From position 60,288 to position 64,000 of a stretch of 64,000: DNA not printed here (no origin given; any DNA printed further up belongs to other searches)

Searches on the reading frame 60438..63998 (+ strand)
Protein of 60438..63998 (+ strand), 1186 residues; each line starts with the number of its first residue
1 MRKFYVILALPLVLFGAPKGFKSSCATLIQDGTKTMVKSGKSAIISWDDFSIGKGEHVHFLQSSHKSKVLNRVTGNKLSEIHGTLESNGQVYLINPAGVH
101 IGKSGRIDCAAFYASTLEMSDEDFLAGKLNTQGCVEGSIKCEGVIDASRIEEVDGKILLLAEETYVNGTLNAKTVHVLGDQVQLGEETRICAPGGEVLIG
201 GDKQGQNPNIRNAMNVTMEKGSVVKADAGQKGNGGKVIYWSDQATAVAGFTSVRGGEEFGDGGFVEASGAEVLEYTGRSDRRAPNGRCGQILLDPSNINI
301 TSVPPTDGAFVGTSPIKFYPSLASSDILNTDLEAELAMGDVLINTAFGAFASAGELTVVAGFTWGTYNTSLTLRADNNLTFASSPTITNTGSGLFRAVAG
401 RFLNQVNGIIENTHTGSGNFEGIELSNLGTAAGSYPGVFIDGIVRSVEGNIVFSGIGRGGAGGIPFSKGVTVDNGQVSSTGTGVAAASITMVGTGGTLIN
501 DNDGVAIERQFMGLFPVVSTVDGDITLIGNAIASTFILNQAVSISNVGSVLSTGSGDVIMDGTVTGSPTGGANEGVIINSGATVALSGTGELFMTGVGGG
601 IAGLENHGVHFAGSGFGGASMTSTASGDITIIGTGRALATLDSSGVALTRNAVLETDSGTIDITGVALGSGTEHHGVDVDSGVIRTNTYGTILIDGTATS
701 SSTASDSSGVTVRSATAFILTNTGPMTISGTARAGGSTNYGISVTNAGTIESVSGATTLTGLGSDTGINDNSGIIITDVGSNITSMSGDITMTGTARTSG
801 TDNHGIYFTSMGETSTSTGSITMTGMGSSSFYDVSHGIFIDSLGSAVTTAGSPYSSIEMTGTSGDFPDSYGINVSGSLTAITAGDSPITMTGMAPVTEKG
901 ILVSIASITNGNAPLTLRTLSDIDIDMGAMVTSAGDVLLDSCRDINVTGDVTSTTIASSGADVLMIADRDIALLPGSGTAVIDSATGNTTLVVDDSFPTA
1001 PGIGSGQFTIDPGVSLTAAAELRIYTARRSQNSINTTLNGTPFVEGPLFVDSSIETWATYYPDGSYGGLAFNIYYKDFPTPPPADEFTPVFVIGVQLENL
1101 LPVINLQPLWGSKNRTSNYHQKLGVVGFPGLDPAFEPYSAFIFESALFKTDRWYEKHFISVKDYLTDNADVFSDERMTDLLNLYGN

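Call 24: search_protein_families(library=pfam, proteins=[window:60438-63998:+], max_evalue=0.00001)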
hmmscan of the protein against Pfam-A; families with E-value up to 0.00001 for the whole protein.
window:60438-63998:+ (1186 aa): 1 family
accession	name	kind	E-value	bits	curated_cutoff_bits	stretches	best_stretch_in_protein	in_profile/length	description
PF05860.19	TPS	-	8.4e-25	88.6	33.5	1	37-222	31-216/252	TPS secretion domain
